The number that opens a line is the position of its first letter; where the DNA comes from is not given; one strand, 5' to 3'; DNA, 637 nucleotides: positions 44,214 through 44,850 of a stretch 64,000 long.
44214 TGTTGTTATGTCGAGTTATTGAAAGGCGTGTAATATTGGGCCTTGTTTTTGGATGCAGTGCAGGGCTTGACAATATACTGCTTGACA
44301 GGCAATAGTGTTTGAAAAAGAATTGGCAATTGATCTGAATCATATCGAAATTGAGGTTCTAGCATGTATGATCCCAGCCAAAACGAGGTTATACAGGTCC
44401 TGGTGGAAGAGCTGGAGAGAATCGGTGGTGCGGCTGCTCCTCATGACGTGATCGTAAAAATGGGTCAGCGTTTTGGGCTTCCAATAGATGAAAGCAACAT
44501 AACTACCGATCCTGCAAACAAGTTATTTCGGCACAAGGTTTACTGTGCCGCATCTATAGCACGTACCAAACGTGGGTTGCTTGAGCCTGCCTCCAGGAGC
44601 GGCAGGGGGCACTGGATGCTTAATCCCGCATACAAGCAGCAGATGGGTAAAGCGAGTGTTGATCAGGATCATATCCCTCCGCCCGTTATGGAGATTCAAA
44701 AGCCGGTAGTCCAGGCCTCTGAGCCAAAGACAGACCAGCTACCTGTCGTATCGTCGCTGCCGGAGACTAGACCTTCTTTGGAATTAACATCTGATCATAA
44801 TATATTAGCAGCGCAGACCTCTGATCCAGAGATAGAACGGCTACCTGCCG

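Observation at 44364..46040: Mrr-N-like winged helix fused to five tandem two-helix membrane repeats, with a perfect 58-nt internal DNA repeat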

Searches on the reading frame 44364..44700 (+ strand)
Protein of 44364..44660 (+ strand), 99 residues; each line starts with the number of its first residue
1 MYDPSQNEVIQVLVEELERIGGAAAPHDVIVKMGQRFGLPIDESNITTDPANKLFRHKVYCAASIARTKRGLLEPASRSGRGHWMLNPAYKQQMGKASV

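Call 7: search_protein_families(library=ncbifam, proteins=[window:44364-44700:+], max_evalue=10)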
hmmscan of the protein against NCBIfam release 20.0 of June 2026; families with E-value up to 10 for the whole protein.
window:44364-44700:+ (112 aa): 0 families

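Call 16: search_solved_structures(query=window:44364-44660:+, max_evalue=10, show_alignments=3)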
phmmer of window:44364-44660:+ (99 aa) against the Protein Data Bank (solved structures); distinct sequences matched with E-value up to 10: 0.

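Call 24: search_protein_families(library=pfam, proteins=[window:44364-44660:+], max_evalue=10)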
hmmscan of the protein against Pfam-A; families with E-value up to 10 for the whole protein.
window:44364-44660:+ (99 aa): 0 families

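Call 26: find_homologous_proteins(query=A3, max_evalue=0.001)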
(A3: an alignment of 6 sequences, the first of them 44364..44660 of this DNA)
Query A3 (6 sequences) (99 aa, profile of the alignment): 48 proteins with E <= 0.001 among 1069 candidates.
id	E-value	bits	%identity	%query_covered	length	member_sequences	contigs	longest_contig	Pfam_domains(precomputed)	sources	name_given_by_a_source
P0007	3.4e-39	151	35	86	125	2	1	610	PF14338.13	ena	-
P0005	5.3e-39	150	39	88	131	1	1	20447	PF14338.13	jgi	-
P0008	2.3e-38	148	36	85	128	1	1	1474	PF14338.13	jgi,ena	-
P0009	9.5e-38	146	43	88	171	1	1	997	PF14338.13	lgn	-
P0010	3.7e-37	144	36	85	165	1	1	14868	PF14338.13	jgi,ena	-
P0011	3.6e-36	141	38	88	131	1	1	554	PF14338.13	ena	-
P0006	1.6e-35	139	38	86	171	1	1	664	PF14338.13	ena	-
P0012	2.0e-35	139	36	85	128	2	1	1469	PF14338.13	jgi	-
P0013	5.4e-35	137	37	88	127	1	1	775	PF14338.13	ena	-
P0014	2.4e-34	135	36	85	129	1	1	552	PF14338.13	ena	-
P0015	3.5e-33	131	37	91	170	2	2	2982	PF14338.13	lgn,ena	-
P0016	5.3e-33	131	36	91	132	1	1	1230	PF14338.13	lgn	-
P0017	1.6e-32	129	33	88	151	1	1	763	PF14338.13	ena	-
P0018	1.9e-32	129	36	89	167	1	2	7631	PF14338.13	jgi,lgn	-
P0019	3.8e-32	128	38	81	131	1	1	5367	PF14338.13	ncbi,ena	-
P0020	1.5e-31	126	38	79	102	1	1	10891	PF14338.13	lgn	-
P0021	1.6e-31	126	38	88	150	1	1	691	PF14338.13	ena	-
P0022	1.6e-30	123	37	91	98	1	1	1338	PF14338.13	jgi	jgi:restriction endonuclease Mrr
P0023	2.9e-30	122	38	79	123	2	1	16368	PF14338.13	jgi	-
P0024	5.1e-30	121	36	91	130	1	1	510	PF14338.13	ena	-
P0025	7.9e-30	121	36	91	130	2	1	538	PF14338.13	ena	-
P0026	8.6e-30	121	37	92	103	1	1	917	PF14338.13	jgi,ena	-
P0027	1.6e-29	120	33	91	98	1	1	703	PF14338.13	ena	-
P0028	2.0e-29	119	35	76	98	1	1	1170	PF14338.13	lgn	-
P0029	2.2e-29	119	36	91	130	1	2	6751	PF14338.13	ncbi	-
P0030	2.3e-29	119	33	80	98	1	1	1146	PF14338.13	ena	-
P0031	3.3e-29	119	31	88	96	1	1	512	PF14338.13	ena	-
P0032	6.9e-29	118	34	91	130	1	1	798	PF14338.13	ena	-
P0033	9.4e-29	117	31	88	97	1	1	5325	PF14338.13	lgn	-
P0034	1.0e-28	117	34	75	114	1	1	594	PF14338.13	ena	-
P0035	1.3e-28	117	36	91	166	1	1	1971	PF14338.13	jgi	jgi:hypothetical protein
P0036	1.4e-28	117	35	79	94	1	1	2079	PF14338.13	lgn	-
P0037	2.7e-28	116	37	80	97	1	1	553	PF14338.13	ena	-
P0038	5.3e-28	115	33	91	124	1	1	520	PF14338.13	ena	-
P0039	9.3e-28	114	31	79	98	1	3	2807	PF14338.13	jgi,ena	jgi:restriction endonuclease Mrr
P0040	3.0e-27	112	36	71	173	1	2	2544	PF14338.13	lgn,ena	-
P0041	3.9e-27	112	34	88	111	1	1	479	PF14338.13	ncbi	-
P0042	4.1e-27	112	32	93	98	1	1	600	PF14338.13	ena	-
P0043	4.8e-27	112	34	95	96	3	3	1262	PF14338.13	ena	-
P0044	1.4e-26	110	34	68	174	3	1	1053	PF14338.13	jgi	-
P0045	1.4e-26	110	38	81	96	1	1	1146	PF14338.13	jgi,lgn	jgi:hypothetical protein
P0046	1.8e-26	110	29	80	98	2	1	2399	PF14338.13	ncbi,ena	-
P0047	2.8e-26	109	36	84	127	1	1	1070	PF14338.13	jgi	-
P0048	4.7e-26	109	32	100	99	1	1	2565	PF14338.13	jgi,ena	-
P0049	8.8e-25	105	29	79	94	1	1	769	PF14338.13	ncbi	-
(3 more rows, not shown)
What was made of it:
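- Closest known: Small stand-alone Mrr_N proteins. Same: These are the closest sequence relatives of the head, at 29-43% identity (call 26).
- A profile search finds 48 relatives, 45 of them pre-annotated PF14338 (call 26).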

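Call 34: search_protein_families(library=padloc, proteins=[P0010], max_evalue=0.01)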
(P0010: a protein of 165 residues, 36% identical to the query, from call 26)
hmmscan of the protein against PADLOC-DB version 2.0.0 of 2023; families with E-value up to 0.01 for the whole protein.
P0010 (165 aa): 0 families
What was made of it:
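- On Known anti-phage defence systems (PADLOC-DB) / phage protein families (PHROGs): No PADLOC hit (call 34).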

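Call 36: find_encoding_contigs(protein=P0010, flank=6000, max_places=2)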
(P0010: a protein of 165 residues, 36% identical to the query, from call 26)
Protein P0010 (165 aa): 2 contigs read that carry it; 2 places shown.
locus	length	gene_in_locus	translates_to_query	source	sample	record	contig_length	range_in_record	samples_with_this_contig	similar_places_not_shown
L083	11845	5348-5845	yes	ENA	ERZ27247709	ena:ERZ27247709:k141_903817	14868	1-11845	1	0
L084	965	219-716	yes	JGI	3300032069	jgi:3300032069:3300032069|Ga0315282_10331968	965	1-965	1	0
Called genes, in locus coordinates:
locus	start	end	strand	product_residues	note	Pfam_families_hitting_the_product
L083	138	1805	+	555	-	PF00920:ILVD_EDD_N, PF24877:ILV_EDD_C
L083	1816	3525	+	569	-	PF02776:TPP_enzyme_N, PF00205:TPP_enzyme_M, PF02775:TPP_enzyme_C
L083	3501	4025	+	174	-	PF01842:ACT, PF22629:ACT_AHAS_ss, PF13710:ACT_5, PF10369:ALS_ss_C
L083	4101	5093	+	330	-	PF00670:AdoHcyase_NAD, PF02826:2-Hacid_dh_C, PF03807:F420_oxidored (weak), PF07991:KARI_N, PF01450:KARI_C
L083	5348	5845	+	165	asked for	PF14338:Mrr_N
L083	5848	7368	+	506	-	PF00682:HMGL-like, PF22617:HCS_D2, PF08502:LeuA_dimer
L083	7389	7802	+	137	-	PF02308:MgtC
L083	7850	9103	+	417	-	PF00330:Aconitase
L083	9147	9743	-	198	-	PF09335:VTT_dom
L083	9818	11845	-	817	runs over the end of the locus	PF02861:Clp_N, PF23569:NBD_SMAX1, PF00004:AAA, PF17871:AAA_lid_9, PF07724:AAA_2, PF00004:AAA, PF07728:AAA_5, PF10431:ClpB_D2-small, +9 more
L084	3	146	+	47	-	?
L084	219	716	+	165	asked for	PF14338:Mrr_N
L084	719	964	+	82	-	?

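Call 37: find_encoding_contigs(protein=P0023, flank=6000, max_places=2)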
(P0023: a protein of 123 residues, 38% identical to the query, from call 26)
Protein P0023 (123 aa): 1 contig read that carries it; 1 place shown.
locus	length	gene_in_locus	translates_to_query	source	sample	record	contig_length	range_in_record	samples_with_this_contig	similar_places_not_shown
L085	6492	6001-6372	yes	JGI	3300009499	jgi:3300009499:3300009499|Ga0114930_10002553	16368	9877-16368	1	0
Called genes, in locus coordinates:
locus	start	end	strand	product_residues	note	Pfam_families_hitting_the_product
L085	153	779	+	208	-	PF01300:Sua5_yciO_yrdC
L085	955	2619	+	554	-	PF00920:ILVD_EDD_N, PF24877:ILV_EDD_C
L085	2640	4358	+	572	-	PF02776:TPP_enzyme_N, PF00205:TPP_enzyme_M, PF02775:TPP_enzyme_C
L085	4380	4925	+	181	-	PF01842:ACT, PF22629:ACT_AHAS_ss, PF13710:ACT_5, PF10369:ALS_ss_C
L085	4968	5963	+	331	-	PF00670:AdoHcyase_NAD, PF02826:2-Hacid_dh_C, PF03446:NAD_binding_2 (faint), PF03807:F420_oxidored (faint), PF07991:KARI_N, PF01450:KARI_C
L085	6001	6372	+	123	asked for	PF14338:Mrr_N (weak)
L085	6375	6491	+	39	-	?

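Call 63: find_encoding_contigs(protein=P0020, flank=4000, max_places=2)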
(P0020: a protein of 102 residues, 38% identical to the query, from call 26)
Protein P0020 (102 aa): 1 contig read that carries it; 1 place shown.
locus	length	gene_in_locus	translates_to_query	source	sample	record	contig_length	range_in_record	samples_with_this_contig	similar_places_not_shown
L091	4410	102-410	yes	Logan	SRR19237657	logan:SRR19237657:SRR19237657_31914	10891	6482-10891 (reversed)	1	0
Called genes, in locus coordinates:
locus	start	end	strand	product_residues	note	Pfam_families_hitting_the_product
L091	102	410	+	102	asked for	PF14338:Mrr_N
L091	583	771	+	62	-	PF05534:HicB (weak)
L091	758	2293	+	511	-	PF12161:HsdM_N, PF02384:N6_Mtase, PF01170:UPF0020 (faint)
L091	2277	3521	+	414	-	PF01420:Methylase_S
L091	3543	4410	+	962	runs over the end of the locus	PF04313:HSDR_N, PF04851:ResIII, PF18766:SWI2_SNF2, PF22679:T1R_D3-like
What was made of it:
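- One relative sits beside a type I R-M system (call 63).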

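Call 64: find_encoding_contigs(protein=P0029, flank=4000, max_places=2)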
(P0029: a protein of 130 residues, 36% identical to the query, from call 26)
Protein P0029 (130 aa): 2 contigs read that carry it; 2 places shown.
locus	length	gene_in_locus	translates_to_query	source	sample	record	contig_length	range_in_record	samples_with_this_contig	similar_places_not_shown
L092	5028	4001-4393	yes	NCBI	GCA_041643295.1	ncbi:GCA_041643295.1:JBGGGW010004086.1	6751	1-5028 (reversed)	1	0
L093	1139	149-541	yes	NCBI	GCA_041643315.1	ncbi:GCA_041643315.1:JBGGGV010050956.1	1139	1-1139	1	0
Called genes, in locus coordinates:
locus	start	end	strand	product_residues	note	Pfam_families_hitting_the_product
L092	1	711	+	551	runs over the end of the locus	PF00920:ILVD_EDD_N, PF24877:ILV_EDD_C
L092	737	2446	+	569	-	PF02776:TPP_enzyme_N, PF00205:TPP_enzyme_M, PF02775:TPP_enzyme_C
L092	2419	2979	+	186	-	PF01842:ACT, PF22629:ACT_AHAS_ss, PF13710:ACT_5, PF10369:ALS_ss_C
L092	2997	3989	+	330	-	PF00670:AdoHcyase_NAD (faint), PF02826:2-Hacid_dh_C, PF03446:NAD_binding_2 (faint), PF03807:F420_oxidored (weak), PF07991:KARI_N, PF01450:KARI_C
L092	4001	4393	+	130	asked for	PF14338:Mrr_N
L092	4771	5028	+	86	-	?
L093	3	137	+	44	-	?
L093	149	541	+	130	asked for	PF14338:Mrr_N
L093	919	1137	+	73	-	?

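Call 65: find_encoding_contigs(protein=P0018, flank=4000, max_places=2)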
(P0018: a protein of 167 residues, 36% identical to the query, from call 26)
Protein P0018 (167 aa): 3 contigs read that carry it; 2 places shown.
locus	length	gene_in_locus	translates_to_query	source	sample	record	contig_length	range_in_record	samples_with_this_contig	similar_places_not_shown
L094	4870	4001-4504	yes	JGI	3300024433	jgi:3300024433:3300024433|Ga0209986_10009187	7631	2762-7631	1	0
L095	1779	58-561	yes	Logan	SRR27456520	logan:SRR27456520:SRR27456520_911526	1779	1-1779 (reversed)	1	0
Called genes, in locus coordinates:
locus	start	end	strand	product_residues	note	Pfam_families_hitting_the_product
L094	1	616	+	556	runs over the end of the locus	PF00920:ILVD_EDD_N, PF24877:ILV_EDD_C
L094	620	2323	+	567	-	PF02776:TPP_enzyme_N, PF00205:TPP_enzyme_M, PF02775:TPP_enzyme_C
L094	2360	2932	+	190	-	PF01842:ACT, PF22629:ACT_AHAS_ss, PF13710:ACT_5, PF10369:ALS_ss_C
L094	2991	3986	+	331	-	PF02826:2-Hacid_dh_C, PF03446:NAD_binding_2 (weak), PF03807:F420_oxidored, PF07991:KARI_N, PF01450:KARI_C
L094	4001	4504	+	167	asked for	PF14338:Mrr_N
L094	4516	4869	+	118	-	?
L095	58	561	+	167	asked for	PF14338:Mrr_N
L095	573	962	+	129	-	PF05942:PaREP1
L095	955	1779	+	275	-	?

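Call 77: search_solved_structures(query=A5, max_evalue=10, show_alignments=2)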
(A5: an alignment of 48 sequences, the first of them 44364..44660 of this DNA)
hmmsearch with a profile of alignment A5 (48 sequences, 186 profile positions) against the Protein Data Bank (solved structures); distinct sequences matched with E-value up to 10: 1.
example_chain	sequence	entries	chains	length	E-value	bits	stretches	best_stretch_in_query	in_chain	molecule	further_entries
8gji_A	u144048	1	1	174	10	9.5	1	77-148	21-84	GCG binder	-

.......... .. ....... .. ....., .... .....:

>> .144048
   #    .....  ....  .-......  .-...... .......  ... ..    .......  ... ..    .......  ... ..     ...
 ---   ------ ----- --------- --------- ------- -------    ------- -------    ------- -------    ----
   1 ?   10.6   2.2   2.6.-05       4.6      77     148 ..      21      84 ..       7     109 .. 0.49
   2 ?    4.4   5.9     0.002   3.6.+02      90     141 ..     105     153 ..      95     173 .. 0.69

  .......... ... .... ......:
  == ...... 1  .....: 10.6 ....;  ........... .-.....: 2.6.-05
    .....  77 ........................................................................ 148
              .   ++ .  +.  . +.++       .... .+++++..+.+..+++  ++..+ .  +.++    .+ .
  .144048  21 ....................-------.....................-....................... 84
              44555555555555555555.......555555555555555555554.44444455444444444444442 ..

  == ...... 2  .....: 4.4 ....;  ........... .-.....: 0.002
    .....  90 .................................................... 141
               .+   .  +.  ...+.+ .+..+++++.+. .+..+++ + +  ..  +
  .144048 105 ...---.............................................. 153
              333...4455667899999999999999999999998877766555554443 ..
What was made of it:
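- Tried and rejected: PDB sequence searches with the head alone and with a 48-sequence profile found nothing (calls 16, 77).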

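Call 79: search_protein_families(library=phrogs, proteins=[window:44364-44660:+], max_evalue=1)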
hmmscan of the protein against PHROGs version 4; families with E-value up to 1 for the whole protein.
window:44364-44660:+ (99 aa): 0 families
